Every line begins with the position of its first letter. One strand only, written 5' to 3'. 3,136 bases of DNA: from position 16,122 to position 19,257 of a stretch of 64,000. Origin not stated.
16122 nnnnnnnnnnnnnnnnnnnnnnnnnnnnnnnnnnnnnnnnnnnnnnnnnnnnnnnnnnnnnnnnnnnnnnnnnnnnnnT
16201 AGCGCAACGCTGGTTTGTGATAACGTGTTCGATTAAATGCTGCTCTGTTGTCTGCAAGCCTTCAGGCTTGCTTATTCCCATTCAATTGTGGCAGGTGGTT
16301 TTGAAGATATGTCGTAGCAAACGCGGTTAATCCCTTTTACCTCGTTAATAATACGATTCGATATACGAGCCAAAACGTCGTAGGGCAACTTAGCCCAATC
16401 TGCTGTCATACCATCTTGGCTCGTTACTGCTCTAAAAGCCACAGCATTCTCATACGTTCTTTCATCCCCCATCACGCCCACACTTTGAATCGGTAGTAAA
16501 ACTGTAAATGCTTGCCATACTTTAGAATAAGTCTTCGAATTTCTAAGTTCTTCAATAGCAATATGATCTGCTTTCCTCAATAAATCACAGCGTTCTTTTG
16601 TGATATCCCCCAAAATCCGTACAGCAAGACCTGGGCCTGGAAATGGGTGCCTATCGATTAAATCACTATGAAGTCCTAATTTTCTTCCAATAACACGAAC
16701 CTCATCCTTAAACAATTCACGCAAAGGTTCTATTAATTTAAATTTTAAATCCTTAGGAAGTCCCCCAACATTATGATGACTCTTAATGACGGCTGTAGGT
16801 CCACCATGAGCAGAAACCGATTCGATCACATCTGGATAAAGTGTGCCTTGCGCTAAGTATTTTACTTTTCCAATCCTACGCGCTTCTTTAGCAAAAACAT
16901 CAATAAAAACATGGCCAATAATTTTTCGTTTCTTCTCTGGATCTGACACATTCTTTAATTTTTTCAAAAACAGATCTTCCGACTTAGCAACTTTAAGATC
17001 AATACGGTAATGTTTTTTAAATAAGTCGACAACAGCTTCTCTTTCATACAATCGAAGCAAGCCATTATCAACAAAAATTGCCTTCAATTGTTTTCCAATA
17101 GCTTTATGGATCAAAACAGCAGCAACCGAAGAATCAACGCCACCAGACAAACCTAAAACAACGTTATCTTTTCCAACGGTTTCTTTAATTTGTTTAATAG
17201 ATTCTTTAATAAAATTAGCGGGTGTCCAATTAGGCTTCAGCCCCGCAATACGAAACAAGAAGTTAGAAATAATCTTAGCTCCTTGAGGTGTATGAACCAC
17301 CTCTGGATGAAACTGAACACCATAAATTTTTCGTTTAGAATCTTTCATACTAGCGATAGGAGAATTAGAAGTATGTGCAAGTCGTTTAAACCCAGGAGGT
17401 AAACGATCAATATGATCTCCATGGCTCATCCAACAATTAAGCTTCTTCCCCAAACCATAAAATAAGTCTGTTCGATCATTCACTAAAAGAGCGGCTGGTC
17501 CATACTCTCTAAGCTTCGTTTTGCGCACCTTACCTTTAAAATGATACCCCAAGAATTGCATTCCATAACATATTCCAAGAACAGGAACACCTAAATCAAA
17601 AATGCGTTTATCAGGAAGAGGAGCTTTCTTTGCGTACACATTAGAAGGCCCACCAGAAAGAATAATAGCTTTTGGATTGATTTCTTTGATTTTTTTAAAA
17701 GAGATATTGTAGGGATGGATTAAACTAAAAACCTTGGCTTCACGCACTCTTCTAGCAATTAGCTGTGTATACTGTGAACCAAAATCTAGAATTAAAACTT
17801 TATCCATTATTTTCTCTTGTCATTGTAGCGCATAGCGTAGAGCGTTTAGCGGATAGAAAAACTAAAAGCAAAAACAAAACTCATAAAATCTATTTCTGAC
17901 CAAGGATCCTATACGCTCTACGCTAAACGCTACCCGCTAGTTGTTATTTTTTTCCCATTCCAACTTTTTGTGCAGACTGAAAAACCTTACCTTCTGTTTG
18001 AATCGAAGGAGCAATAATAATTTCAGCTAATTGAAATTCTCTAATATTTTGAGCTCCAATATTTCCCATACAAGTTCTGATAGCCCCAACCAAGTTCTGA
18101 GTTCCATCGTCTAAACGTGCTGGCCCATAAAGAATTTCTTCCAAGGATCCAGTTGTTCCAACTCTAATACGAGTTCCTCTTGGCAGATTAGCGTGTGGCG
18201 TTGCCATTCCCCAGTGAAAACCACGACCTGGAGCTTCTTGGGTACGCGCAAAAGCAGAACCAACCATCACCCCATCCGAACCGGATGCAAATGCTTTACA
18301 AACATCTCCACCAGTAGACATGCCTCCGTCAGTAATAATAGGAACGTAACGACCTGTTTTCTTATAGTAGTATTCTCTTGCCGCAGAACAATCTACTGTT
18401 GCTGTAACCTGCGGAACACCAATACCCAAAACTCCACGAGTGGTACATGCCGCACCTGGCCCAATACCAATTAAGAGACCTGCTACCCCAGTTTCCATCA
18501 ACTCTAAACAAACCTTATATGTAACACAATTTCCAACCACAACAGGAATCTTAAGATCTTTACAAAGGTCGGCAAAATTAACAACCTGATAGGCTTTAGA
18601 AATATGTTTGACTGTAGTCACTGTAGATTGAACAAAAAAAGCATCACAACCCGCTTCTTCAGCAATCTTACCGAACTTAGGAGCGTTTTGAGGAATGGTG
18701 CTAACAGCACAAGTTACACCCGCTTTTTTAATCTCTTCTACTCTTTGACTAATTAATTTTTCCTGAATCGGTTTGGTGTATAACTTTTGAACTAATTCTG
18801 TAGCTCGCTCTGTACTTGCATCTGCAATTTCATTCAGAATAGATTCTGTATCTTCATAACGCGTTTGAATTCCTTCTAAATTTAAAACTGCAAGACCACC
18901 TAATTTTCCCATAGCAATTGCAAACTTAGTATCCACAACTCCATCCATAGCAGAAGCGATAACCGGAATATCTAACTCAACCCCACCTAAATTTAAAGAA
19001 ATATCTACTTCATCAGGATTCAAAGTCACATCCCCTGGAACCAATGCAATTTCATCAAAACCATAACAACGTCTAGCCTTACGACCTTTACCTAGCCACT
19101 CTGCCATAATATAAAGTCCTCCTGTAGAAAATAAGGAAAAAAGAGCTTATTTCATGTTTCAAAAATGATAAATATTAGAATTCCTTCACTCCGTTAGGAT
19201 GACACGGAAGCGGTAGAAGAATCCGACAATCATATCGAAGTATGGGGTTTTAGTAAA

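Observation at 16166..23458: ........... palindrome arrays in the leaders of all three chaperonin genes and dnaE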

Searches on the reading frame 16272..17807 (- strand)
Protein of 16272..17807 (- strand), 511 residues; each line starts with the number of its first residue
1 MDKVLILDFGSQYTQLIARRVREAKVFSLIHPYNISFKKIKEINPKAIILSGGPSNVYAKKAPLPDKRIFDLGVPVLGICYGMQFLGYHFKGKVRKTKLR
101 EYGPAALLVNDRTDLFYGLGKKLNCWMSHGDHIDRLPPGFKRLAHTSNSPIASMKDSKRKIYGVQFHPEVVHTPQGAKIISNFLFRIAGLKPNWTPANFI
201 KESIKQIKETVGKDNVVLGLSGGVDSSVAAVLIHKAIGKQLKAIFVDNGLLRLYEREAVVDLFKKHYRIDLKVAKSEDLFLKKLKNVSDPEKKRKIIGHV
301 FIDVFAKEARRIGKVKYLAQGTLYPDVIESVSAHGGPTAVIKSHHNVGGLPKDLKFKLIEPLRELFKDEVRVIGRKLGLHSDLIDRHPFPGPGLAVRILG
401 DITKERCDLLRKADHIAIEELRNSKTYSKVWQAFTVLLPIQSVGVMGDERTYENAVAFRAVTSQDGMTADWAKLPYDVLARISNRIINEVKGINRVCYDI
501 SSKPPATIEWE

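Call 65: search_protein_families(library=pfam, proteins=[window:16272-17807:-], max_evalue=0.001)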
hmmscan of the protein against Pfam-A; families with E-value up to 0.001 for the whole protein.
window:16272-17807:- (511 aa): 6 families
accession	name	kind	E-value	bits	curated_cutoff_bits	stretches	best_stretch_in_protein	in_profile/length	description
PF00117.34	GATase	-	1.9e-47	161.9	22.8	1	5-186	1-189/190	Glutamine amidotransferase class-I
PF00958.27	GMP_synt_C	-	5.7e-46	155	27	1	419-510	1-92/92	GMP synthase C terminal domain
PF02540.23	NAD_synthase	-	1.3e-09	38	21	1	200-240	5-45/242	NAD synthase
PF07722.19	Peptidase_C26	-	1.3e-07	32.1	20.5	1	69-169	101-219/219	Peptidase C26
PF03054.22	tRNA_Me_trans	-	3.1e-05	24.2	20.6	1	215-248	2-34/202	tRNA methyl transferase HUP domain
PF01507.26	PAPS_reduct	-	4.8e-05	23.9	22.5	1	216-293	2-77/175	Phosphoadenosine phosphosulfate reductase domain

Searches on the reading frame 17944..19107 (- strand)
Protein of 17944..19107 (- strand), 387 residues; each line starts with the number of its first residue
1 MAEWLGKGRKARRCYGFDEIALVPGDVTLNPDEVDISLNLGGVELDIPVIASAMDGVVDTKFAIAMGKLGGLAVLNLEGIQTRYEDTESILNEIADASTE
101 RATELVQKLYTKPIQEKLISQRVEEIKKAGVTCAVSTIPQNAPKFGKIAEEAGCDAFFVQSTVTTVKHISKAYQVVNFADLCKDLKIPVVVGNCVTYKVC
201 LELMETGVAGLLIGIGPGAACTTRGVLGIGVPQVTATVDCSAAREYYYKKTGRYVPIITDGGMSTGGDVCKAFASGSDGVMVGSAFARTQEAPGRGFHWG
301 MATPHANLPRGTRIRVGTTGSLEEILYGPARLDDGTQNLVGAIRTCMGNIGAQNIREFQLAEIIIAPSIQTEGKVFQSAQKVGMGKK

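Call 17: find_encoding_contigs(protein=window:17944-19107:-, flank=10000, max_places=6)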
Protein window:17944-19107:- (387 aa): no gene with exactly this product is on record in the collection.

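Call 65: search_protein_families(library=pfam, proteins=[window:17944-19107:-], max_evalue=0.001)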
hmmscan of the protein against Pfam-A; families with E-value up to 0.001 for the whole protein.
window:17944-19107:- (387 aa): 4 families
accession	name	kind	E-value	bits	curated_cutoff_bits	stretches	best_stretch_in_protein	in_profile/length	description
PF00478.31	IMPDH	-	2.6e-52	178.4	25.6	1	15-360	2-327/345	IMP dehydrogenase / GMP reductase domain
PF01070.24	FMN_dh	-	9.2e-10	38.5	24.9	1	247-288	266-307/350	FMN-dependent dehydrogenase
PF03060.21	NMO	-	7.9e-08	32.5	28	1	46-295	11-234/331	Nitronate monooxygenase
PF05690.20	ThiG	-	5.1e-06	26.4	23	0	254-291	175-212/247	Thiazole biosynthesis protein ThiG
